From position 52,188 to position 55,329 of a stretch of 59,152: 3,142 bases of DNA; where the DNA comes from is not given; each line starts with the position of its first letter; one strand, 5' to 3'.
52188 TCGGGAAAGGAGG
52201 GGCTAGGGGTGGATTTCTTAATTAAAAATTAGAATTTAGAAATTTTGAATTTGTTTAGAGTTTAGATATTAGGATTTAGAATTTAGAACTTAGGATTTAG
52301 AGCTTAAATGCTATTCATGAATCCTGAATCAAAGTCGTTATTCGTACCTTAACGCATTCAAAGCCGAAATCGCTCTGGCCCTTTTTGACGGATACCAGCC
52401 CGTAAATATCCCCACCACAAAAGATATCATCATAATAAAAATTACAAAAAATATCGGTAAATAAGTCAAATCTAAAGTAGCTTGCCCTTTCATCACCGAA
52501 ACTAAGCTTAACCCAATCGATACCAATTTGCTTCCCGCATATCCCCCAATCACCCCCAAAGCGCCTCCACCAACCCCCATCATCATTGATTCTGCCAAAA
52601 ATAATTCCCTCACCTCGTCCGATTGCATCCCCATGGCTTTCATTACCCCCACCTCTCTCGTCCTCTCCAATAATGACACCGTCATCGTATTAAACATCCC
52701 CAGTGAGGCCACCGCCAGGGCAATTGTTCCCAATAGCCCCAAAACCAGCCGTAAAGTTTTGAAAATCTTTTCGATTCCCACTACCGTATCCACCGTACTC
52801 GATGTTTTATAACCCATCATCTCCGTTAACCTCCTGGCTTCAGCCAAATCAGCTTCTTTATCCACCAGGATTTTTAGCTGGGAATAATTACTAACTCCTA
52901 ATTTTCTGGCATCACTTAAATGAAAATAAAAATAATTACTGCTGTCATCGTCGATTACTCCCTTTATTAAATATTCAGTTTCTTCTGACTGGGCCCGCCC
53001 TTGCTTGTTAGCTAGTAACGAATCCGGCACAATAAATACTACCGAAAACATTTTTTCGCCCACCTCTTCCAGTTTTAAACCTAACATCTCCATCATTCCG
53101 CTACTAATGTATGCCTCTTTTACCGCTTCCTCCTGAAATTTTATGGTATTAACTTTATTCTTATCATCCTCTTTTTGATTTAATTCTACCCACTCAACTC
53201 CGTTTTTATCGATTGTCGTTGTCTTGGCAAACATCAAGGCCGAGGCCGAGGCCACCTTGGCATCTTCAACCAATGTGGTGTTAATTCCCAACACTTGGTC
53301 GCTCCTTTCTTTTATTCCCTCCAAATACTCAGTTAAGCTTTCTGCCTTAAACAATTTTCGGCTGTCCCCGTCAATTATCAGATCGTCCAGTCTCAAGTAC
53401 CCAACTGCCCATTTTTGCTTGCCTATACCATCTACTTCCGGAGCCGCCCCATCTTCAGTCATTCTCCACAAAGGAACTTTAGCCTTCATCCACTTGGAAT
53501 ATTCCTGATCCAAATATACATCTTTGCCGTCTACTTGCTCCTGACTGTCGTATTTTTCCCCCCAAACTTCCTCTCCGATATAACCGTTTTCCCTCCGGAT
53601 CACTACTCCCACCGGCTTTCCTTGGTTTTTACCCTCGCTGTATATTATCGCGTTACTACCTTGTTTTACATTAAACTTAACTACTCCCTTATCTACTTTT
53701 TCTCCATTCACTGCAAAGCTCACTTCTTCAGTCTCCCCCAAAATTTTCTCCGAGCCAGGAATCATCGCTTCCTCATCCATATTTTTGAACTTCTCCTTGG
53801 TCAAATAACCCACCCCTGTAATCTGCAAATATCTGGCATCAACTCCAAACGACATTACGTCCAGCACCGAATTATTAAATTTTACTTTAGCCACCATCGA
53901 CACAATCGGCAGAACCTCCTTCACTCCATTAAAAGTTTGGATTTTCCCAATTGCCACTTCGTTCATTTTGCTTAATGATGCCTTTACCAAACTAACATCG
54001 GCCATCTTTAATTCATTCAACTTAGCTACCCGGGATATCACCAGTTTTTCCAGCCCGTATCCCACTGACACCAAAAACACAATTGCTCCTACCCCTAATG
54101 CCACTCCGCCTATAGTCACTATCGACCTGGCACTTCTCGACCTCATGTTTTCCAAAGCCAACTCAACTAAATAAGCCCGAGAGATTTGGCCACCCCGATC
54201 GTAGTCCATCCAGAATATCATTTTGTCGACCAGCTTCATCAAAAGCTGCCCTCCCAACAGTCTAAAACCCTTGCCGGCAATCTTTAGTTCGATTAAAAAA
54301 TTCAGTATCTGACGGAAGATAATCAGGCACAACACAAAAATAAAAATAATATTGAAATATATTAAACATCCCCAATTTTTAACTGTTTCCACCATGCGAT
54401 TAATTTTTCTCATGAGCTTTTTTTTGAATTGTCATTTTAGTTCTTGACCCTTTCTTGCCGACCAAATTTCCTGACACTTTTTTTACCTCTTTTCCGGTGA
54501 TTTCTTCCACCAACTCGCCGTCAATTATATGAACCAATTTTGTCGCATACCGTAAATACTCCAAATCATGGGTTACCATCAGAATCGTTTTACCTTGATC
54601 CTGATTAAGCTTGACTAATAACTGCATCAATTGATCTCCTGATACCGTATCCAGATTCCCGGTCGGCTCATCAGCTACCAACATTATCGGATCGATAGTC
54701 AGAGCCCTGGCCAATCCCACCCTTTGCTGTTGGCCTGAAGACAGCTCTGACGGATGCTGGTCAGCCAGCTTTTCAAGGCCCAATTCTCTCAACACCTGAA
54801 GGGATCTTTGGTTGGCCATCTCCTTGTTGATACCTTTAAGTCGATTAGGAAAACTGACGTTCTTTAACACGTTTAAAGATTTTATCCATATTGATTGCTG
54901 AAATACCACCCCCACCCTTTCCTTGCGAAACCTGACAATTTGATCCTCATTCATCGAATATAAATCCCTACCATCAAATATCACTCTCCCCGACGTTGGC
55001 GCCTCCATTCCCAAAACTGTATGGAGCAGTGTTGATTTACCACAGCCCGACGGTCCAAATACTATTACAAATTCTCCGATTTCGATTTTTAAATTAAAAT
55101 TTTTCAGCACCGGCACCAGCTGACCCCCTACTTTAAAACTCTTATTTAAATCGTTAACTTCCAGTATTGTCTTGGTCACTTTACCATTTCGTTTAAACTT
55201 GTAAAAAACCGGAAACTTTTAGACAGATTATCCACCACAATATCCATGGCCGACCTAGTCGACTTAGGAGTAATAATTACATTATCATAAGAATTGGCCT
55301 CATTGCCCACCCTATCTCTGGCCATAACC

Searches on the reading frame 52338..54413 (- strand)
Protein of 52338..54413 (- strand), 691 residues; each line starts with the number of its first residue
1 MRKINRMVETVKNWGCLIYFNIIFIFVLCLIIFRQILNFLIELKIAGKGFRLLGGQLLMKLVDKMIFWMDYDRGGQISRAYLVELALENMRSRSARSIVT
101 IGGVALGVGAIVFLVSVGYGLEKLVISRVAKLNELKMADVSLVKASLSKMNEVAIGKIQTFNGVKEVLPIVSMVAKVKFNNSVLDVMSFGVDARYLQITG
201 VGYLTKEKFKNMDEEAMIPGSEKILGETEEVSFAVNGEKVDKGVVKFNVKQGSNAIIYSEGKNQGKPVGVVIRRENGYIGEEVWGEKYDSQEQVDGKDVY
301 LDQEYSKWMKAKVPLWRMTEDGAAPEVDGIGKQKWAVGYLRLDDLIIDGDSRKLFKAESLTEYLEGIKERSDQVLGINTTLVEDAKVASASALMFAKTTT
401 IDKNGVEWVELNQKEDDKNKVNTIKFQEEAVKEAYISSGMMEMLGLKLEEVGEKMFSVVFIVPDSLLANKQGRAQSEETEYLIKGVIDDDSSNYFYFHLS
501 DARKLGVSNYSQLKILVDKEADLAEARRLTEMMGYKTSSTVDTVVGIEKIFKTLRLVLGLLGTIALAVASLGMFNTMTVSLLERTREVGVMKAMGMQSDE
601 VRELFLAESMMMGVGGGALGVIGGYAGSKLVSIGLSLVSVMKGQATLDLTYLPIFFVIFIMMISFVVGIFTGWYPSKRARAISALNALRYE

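Call 44: search_protein_families(library=pfam, proteins=[window:52338-54413:-], max_evalue=0.001)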
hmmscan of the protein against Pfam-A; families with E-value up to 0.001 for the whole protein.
window:52338-54413:- (691 aa): 2 families
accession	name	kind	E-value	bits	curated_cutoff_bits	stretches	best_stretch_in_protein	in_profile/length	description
PF02687.27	FtsX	-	1.7e-18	67.3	25.5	1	560-683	2-119/120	FtsX-like permease C-terminal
PF12704.14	MacB_PCD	-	2.8e-08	34.7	27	1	97-214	1-121/207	MacB-like periplasmic core domain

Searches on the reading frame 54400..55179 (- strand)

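Call 44: search_protein_families(library=pfam, proteins=[window:54400-55179:-], max_evalue=0.001)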
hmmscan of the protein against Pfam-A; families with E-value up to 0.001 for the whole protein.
window:54400-55179:- (259 aa): 7 families
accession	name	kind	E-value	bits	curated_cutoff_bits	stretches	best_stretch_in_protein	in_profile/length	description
PF00005.33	ABC_tran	-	3.3e-32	112.4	25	1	25-173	1-136/137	ABC transporter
PF13481.12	AAA_25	-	0.00017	21.7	27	0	32-204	30-189/195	AAA domain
PF13401.12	AAA_22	-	0.00022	22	27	0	37-207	7-127/130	AAA domain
PF13304.12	AAA_21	-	0.00045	20.8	27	0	129-207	221-301/304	AAA domain, putative AbiEii toxin, Type IV TA system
PF02463.25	SMC_N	-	0.00051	20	40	0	31-219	19-212/220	RecF/RecN/SMC N terminal domain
PF01637.24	ATPase_2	-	0.00053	20.3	33.2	1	35-84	20-68/225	ATPase domain predominantly from Archaea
PF13191.12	AAA_16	-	0.00068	20.6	32.6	0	36-74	25-63/167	AAA ATPase domain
